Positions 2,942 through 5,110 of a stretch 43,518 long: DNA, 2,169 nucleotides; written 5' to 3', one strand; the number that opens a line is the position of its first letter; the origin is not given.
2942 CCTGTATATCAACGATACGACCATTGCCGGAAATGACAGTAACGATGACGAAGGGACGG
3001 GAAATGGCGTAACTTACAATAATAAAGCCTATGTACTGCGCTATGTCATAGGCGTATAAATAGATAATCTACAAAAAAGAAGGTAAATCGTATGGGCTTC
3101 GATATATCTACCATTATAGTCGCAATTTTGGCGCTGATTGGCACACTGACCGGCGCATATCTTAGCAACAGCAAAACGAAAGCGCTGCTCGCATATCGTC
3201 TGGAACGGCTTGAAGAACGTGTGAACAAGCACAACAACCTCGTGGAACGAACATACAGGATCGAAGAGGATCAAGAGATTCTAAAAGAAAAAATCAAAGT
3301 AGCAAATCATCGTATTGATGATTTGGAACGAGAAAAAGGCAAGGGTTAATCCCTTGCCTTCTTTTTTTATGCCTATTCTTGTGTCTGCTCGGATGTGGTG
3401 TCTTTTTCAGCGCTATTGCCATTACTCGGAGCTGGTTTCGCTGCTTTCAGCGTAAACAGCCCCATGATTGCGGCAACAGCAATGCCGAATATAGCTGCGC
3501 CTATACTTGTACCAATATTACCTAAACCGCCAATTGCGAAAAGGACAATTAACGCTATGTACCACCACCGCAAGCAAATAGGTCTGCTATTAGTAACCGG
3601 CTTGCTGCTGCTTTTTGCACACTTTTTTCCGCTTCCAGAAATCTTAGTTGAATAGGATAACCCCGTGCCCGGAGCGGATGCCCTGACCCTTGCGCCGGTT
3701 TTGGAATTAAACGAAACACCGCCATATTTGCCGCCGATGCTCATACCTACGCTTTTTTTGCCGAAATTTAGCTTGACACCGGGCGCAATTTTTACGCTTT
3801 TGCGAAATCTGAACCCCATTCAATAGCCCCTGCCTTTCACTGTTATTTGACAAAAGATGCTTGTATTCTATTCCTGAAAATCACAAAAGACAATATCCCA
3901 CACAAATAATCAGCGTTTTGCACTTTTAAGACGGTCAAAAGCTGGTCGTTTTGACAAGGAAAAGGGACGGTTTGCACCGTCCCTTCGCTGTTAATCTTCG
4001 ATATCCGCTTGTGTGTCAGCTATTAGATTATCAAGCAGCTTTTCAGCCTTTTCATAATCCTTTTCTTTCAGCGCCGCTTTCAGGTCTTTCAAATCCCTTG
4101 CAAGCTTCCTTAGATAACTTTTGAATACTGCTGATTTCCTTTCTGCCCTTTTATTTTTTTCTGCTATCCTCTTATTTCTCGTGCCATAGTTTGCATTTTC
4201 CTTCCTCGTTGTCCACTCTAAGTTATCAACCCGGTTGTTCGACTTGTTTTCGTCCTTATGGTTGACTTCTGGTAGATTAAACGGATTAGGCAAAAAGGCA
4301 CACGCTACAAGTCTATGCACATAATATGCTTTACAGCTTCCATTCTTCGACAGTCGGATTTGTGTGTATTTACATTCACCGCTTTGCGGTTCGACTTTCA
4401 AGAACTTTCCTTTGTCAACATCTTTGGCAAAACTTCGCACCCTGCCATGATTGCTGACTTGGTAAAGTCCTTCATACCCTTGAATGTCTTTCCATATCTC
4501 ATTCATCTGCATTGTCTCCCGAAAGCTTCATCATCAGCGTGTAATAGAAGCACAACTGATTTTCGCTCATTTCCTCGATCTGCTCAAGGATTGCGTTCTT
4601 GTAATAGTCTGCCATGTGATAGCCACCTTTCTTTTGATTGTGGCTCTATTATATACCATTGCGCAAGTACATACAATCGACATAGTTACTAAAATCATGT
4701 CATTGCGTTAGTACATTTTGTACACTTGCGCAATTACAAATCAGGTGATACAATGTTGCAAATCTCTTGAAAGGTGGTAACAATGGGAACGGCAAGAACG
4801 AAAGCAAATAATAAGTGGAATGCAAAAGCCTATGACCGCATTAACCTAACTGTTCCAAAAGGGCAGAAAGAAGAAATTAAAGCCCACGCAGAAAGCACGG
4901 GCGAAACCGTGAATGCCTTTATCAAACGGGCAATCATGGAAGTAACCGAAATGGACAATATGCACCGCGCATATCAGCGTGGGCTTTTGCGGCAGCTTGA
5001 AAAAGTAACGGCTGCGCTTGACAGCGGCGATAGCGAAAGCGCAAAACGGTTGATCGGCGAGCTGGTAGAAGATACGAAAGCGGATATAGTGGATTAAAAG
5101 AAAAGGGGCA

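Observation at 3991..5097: Regulatory cassette duplicated in inverted orientation with swapped endonuclease cargo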

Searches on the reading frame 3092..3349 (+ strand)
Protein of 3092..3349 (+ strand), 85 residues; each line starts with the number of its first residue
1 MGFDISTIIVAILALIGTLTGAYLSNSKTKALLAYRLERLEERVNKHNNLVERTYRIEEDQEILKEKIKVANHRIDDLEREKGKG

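Call 7: search_protein_families(library=pfam, proteins=[window:3092-3349:+], max_evalue=0.1)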
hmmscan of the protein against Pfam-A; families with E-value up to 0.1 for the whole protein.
window:3092-3349:+ (85 aa): 3 families
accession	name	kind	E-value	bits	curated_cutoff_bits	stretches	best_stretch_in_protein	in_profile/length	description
PF10779.14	XhlA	-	1.7e-05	25.4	34.7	1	36-79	5-45/67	Haemolysin XhlA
PF17561.7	TssO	-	0.018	15.6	29.2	0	51-81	47-77/148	Type VI secretion system, TssO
PF24073.1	DUF7365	-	0.054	14.1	27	0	5-57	9-63/101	Coiled-coil region of unknown function (DUF7365)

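Call 8: search_protein_families(library=phrogs, proteins=[window:3092-3349:+], max_evalue=0.1)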
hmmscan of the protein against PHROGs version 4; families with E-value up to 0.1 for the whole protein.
window:3092-3349:+ (85 aa): 18 families
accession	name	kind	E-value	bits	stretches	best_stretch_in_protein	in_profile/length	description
phrog_1863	-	unknown function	4.3e-14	53.2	1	7-83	2-96/97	-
phrog_3999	-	unknown function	0.0012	19.9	1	9-81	13-85/107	-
phrog_19043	-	unknown function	0.0022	19.4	1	5-80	5-80/99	-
phrog_19911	-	unknown function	0.004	18.1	1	35-81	23-69/73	-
phrog_32514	-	unknown function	0.0071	16.9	1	2-69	48-114/252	-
phrog_11860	-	unknown function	0.01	17.1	1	11-75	14-82/114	-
phrog_6631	-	unknown function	0.011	16.2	1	32-84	24-71/251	-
phrog_6558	-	unknown function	0.017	16.4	1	8-64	17-71/90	-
phrog_8692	-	unknown function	0.02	16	1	14-67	17-71/125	-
phrog_15832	-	unknown function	0.023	16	1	29-80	57-109/124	-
phrog_18739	-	unknown function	0.025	14.4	1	22-81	257-315/416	-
phrog_1009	-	unknown function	0.046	14.8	1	5-82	14-99/103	-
phrog_1296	-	lysis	0.047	14.7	0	7-52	6-51/93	holin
phrog_6682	-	DNA, RNA and nucleotide metabolism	0.048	14.8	1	7-66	6-52/129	GP16.7-like replication protein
phrog_4038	-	unknown function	0.068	14.4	1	4-49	11-55/123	-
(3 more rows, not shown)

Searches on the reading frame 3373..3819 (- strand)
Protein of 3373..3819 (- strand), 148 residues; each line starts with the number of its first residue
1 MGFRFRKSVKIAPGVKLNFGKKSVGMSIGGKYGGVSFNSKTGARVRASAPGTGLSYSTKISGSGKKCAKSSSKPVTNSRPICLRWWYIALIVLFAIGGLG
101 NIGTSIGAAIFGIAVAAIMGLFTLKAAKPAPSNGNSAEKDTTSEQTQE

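Call 7: search_protein_families(library=pfam, proteins=[window:3373-3819:-], max_evalue=0.1)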
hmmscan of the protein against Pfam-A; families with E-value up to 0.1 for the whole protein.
window:3373-3819:- (148 aa): 1 family
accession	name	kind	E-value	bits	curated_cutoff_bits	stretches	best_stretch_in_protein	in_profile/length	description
PF14020.11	DUF4236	-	8e-18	65.1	27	1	3-57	1-55/55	Protein of unknown function (DUF4236)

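Call 8: search_protein_families(library=phrogs, proteins=[window:3373-3819:-], max_evalue=0.1)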
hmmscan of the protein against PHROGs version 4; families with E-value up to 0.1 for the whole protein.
window:3373-3819:- (148 aa): 10 families
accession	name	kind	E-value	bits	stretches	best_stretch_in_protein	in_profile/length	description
phrog_27590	-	unknown function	2e-16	61.6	1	1-74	1-73/148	-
phrog_38135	-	unknown function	7.2e-16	59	1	1-73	1-72/441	-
phrog_9336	-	unknown function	9.8e-16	59.1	1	1-72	1-71/198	-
phrog_18347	-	unknown function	1.6e-14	54.9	1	1-70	1-71/397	-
phrog_17982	-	unknown function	2.8e-13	50.6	1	1-74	1-74/390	-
phrog_8279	-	unknown function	5.3e-13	50.3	1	1-95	1-97/133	-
phrog_7974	-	unknown function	8.8e-11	42.8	1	1-72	1-74/213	-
phrog_28047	-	unknown function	6.4e-06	27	1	2-65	2-64/177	-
phrog_24584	-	unknown function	0.0016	19.6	1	2-62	3-62/68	-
phrog_16490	-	unknown function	0.022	15.4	1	85-130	32-78/286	-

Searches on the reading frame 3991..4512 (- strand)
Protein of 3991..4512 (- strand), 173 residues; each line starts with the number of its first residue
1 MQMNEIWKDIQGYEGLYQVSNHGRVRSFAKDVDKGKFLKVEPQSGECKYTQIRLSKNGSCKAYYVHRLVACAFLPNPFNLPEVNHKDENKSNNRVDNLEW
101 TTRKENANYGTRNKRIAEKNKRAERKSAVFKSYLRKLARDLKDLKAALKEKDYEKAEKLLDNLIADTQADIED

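Call 7: search_protein_families(library=pfam, proteins=[window:3991-4512:-], max_evalue=0.1)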
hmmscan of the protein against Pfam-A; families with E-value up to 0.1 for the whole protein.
window:3991-4512:- (173 aa): 3 families
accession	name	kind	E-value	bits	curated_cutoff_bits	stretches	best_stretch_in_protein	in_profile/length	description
PF07463.16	NUMOD4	-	2.2e-13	50.6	23.4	1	5-42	1-38/49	NUMOD4 motif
PF13392.12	HNH_3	-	1.2e-10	41.2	24.8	1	63-107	1-45/46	HNH endonuclease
PF05141.17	DIT1_PvcA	-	0.031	14.2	26.4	1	84-156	114-188/273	Pyoverdine/dityrosine biosynthesis protein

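Call 8: search_protein_families(library=phrogs, proteins=[window:3991-4512:-], max_evalue=0.1)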
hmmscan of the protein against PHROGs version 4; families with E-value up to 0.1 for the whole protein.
window:3991-4512:- (173 aa): 14 families
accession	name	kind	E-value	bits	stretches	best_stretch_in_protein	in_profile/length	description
phrog_59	-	DNA, RNA and nucleotide metabolism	8.1e-47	161.5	1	1-140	134-255/423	HNH endonuclease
phrog_959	-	DNA, RNA and nucleotide metabolism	2e-37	129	1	1-131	2-127/138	HNH endonuclease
phrog_1492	-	DNA, RNA and nucleotide metabolism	7.4e-32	112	1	1-108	41-157/414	HNH endonuclease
phrog_99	-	DNA, RNA and nucleotide metabolism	7.4e-12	46.6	1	47-108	147-203/383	HNH endonuclease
phrog_17657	-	DNA, RNA and nucleotide metabolism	1.7e-10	42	1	15-102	78-166/168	HNH endonuclease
phrog_37683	-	unknown function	9.5e-10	39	1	15-111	119-209/279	-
phrog_7545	-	DNA, RNA and nucleotide metabolism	5.9e-07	30.8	1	58-121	79-144/160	HNH endonuclease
phrog_15471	-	DNA, RNA and nucleotide metabolism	1.2e-05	26.2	1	56-132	25-88/183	HNH endonuclease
phrog_826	-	DNA, RNA and nucleotide metabolism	0.00015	22.4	1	49-117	97-161/281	HNH endonuclease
phrog_21800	-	unknown function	0.00016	22.5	1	5-26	2-23/63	-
phrog_4578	-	DNA, RNA and nucleotide metabolism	0.00035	21.5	1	82-108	31-57/130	HNH endonuclease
phrog_34948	-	unknown function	0.00057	20.7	1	129-166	7-44/61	-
phrog_30377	-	DNA, RNA and nucleotide metabolism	0.00073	20.7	1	62-115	9-60/82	HNH endonuclease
phrog_14913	-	DNA, RNA and nucleotide metabolism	0.0026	18.8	1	82-122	60-95/149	HNH endonuclease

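Call 56: search_protein_families(library=padloc, proteins=[window:3991-4512:-], max_evalue=0.01)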
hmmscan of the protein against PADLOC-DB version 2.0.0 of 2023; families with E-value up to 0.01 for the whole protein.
window:3991-4512:- (173 aa): 2 families
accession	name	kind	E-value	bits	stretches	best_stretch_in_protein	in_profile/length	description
PDLC03687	HEase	-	1.1e-26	91.8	1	7-125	3-120/178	homing endonuclease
PDLC03672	HEase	-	2.5e-06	25.4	1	17-113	15-108/199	homing endonuclease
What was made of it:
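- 3991..4506 (-): NucA. A NUMOD4 + HNH_3 nuclease core (about aa 1-126) is fused in frame to a resident 47-aa ORF (3991-4131). The mechanical ORF extends to ATG 4512. The ATG shared with copy B is 4506-4504. PADLOC 'HEase' 1e-26 (calls 7, 8, 56).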

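Call 57: search_protein_families(library=ncbifam, proteins=[window:3991-4512:-], max_evalue=0.01)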
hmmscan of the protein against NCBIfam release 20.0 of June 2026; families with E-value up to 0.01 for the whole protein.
window:3991-4512:- (173 aa): 0 families

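Call 80: find_homologous_proteins(query=window:3991-4512:-, max_evalue=1e-10)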
Query window:3991-4512:- (173 aa): 7939 proteins with E <= 1e-10 among 8000 candidates; the best 120 are listed.
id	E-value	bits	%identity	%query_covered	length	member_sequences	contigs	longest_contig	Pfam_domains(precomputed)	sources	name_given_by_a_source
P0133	1.1e-108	378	100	99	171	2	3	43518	PF07463.17,PF13392.13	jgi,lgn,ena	jgi:hypothetical protein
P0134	7.4e-47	177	52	72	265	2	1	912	PF07463.17,PF13392.13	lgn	-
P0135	3.7e-46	175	-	-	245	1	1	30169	PF07463.17,PF13392.13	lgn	-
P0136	2.2e-40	156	-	-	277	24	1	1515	PF07463.17,PF13392.13,PF22083.3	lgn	-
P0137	2.9e-39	153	44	74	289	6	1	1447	PF07463.17,PF07453.20,PF13392.13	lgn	-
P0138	1.1e-38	151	58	77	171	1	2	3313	PF07463.17,PF13392.13,PF22083.3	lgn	-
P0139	3.1e-38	149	55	77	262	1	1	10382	PF07463.17,PF07453.20,PF13392.13,PF22083.3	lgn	-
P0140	7.0e-38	148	-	-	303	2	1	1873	PF07463.17,PF13392.13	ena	-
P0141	1.6e-37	147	64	69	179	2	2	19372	PF07463.17,PF13392.13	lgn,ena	-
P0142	1.7e-37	147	66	67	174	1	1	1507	PF07463.17,PF13392.13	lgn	-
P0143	2.0e-37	147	60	69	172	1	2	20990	PF07463.17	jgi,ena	-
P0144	4.0e-37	146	61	68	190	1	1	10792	PF07463.17,PF13392.13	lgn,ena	-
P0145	9.1e-37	144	63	66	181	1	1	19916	PF07463.17,PF13392.13,PF22083.3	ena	-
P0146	9.7e-37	144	-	-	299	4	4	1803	PF07463.17,PF13392.13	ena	-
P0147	1.7e-36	144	50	88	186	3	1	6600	PF07463.17,PF13392.13,PF22083.3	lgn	-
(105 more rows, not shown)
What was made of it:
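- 3991..4506 (-): The fusion is a singleton in 5.8 billion protein clusters (call 80).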

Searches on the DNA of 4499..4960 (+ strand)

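Call 10: search_dna_similar(query=window:4499-4960:+, collection=phages, mode=distant, max_rows=30)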
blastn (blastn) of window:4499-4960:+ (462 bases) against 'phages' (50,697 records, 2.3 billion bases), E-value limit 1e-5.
No match.
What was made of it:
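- Tried and rejected: DNA search of the cassette against GenBank phages (blastn, distant mode) found nothing (call 10).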
